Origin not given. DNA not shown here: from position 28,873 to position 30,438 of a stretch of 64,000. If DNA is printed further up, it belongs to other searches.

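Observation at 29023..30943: PilP-like periplasmic protein and a large bitopic partner in a locus that lacks a secretin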

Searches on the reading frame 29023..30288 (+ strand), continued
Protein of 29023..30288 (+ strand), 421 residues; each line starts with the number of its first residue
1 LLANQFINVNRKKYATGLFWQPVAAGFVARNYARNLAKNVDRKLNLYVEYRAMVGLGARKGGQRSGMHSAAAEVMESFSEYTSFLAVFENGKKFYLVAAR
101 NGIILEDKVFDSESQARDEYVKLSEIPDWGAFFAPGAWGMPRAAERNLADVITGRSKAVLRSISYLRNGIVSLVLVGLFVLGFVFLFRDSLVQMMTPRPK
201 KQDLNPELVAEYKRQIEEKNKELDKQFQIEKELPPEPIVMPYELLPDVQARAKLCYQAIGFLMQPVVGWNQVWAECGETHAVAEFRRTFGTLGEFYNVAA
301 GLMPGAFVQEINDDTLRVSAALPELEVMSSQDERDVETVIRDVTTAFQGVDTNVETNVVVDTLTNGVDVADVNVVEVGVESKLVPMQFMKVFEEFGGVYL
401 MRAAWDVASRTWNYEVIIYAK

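Call 59: search_protein_families(library=pfam, proteins=[P0448, L091:6227-7090:+, L091:8882-9439:+, L091:5510-6058:-], max_evalue=0.01)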
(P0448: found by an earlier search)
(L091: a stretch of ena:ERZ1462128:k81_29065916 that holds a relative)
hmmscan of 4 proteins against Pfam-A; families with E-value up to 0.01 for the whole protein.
P0448 (542 aa): 1 family
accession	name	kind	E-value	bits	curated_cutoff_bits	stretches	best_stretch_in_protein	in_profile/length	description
PF00263.26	Secretin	-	3.2e-13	50.1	27.5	1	357-523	1-168/169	Bacterial type II and III secretion system protein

L091:6227-7090:+ (287 aa): 1 family
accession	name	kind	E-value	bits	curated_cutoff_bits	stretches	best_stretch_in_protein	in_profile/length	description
PF10671.14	TcpQ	-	1.5e-17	63.9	27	1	206-283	1-78/80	Toxin co-regulated pilus biosynthesis protein Q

L091:8882-9439:+ (185 aa): 0 families

L091:5510-6058:- (182 aa): 0 families

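Call 61: find_encoding_contigs(protein=P0456, flank=10000, max_places=4)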
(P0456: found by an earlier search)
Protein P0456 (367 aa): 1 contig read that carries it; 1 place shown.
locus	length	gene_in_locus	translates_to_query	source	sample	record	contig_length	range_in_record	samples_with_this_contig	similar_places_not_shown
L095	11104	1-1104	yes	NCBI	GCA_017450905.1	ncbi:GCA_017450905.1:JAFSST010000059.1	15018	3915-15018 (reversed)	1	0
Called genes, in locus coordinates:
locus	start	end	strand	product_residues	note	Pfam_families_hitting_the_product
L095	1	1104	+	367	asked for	PF00263:Secretin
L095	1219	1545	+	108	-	-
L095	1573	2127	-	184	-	-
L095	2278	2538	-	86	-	-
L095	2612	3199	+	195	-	PF02660:G3P_acyltransf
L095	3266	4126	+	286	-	-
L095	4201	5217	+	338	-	PF21102:DprA_N (weak), PF02481:DNA_processg_A, PF17782:WHD_DprA (weak)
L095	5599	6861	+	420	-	PF11638:DnaA_N (weak), PF00308:Bac_DnaA, PF00004:AAA, PF08299:Bac_DnaA_C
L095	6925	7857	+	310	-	-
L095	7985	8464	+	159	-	-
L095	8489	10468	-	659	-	PF02518:HATPase_c, PF00204:DNA_gyraseB, PF01751:Toprim, PF00986:DNA_gyraseB_C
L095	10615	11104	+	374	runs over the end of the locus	PF00226:DnaJ, PF01556:DnaJ_C, PF00684:DnaJ_CXXCXGXG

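Call 74: find_encoding_contigs(protein=P0121, flank=1000, max_places=10)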
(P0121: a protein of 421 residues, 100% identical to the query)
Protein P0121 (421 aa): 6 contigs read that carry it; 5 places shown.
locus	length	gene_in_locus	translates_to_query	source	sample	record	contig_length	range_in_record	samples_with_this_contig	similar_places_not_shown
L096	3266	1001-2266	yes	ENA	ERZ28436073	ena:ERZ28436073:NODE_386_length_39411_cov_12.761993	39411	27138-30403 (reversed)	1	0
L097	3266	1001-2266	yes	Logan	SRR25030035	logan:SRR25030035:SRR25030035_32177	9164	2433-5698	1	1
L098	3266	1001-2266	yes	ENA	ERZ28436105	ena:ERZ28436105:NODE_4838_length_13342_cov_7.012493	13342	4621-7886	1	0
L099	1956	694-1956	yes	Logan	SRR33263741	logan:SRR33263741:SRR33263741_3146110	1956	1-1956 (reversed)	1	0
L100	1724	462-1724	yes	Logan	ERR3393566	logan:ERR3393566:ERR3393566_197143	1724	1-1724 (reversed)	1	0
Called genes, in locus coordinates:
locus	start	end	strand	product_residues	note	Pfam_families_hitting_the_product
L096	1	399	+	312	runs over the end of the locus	PF03331:LpxC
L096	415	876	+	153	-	-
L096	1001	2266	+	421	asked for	-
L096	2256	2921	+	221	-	-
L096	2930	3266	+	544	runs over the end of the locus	PF00437:T2SSE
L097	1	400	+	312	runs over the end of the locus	PF03331:LpxC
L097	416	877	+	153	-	-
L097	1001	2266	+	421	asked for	-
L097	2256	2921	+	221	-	-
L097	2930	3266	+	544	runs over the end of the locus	PF00437:T2SSE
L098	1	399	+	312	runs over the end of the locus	PF03331:LpxC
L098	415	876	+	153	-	-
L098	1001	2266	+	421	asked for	-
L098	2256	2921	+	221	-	-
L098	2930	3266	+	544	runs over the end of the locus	PF00437:T2SSE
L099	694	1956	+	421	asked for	?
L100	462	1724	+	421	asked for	?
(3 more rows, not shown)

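Call 76: find_related_loci(query=P0448, collection=metagenome_contigs, flank=10000)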
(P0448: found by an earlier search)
Query P0448 (542 aa) in metagenome_contigs; peptide patterns used: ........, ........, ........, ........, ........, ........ (x = any residue, [..] = any of these).
186 stretches matched a pattern; 144 encode a relative of the query (tblastn E <= 1e-3); the best 80 are kept; 80 distinct loci.
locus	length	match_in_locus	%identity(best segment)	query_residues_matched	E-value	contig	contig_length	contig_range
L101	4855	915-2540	92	1-542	0e+0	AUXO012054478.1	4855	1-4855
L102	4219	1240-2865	92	1-542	0e+0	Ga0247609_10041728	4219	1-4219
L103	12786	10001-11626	91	1-542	0e+0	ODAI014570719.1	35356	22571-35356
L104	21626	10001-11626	90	1-542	0e+0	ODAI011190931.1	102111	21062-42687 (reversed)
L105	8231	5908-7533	91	1-542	0e+0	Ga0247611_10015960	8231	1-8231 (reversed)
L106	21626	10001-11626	91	1-542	0e+0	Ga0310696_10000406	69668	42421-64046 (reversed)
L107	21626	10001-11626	91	1-542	0e+0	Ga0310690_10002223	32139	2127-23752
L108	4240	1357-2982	91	1-542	0e+0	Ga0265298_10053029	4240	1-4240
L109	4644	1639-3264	89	1-542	0e+0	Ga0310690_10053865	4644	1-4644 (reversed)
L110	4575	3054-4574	91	1-507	0e+0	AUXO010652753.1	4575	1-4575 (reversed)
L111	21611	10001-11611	85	6-542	0e+0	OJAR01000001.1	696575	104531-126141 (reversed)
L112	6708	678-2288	85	6-542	0e+0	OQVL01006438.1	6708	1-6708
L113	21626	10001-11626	83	1-542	0e+0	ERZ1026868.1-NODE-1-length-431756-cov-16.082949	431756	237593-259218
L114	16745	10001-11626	83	1-542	0e+0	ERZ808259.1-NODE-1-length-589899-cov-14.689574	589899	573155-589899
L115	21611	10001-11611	84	6-542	0e+0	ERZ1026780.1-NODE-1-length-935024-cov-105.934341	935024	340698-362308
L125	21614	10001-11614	81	5-542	0e+0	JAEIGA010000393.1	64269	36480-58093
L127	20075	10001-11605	82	12-542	0e+0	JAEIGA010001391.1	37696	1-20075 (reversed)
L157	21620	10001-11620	78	7-542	0e+0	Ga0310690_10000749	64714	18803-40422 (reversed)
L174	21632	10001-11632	73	2-542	0e+0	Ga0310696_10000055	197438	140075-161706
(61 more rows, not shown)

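Call 83: get_annotated_region(hit=H5, flank=8000)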
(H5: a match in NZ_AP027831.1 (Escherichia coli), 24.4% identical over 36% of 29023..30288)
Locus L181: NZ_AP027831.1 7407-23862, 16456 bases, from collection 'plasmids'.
description: Escherichia coli strain 2017.17.03CC plasmid p2017.17.03CC_2, complete sequence
organism: Escherichia coli (NCBI taxid 562)
taxonomy: Bacteria; Pseudomonadota; Gammaproteobacteria; Enterobacterales; Enterobacteriaceae; Escherichia; Escherichia coli
host: -; source: Homo sapiens,whole organism,feces; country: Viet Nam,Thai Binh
typing (MOB-suite, as given by PLSDB): conjugative; replicon IncFIA,IncFII; relaxase MOBP,MOBP; mating-pair formation MPF_I
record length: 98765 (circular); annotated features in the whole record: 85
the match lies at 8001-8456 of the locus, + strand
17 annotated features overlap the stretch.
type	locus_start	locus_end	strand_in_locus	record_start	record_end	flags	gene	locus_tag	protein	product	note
CDS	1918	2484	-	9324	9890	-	-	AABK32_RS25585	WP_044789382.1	hypothetical protein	-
CDS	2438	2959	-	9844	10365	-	-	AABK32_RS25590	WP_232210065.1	type II secretion system protein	-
CDS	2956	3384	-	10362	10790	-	-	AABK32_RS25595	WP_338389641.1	hypothetical protein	-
CDS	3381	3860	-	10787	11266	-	-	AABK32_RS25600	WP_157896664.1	hypothetical protein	-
CDS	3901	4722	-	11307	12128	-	-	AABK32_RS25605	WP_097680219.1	hypothetical protein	-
CDS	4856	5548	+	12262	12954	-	-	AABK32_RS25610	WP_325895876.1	type 4 pilus major pilin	-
CDS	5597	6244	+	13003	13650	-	-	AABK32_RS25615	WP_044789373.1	TcpQ domain-containing protein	-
CDS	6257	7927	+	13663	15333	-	-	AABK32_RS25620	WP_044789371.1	secretin N-terminal domain-containing protein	GO:0009297 - pilus assembly [Evidence IEA]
CDS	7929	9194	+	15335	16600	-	-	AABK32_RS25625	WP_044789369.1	type 4b pilus protein PilO2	-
CDS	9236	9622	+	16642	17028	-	-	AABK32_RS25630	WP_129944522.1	hypothetical protein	-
CDS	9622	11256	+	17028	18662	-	-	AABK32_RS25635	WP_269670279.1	ATPase, T2SS/T4P/T4SS family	-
CDS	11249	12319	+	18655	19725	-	-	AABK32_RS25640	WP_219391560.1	type II secretion system F family protein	-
CDS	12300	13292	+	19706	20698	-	-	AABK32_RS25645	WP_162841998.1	ATPase, T2SS/T4P/T4SS family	-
CDS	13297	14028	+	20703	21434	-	-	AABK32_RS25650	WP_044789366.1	A24 family peptidase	-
CDS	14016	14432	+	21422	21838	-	-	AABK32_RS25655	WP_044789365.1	lytic transglycosylase domain-containing protein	-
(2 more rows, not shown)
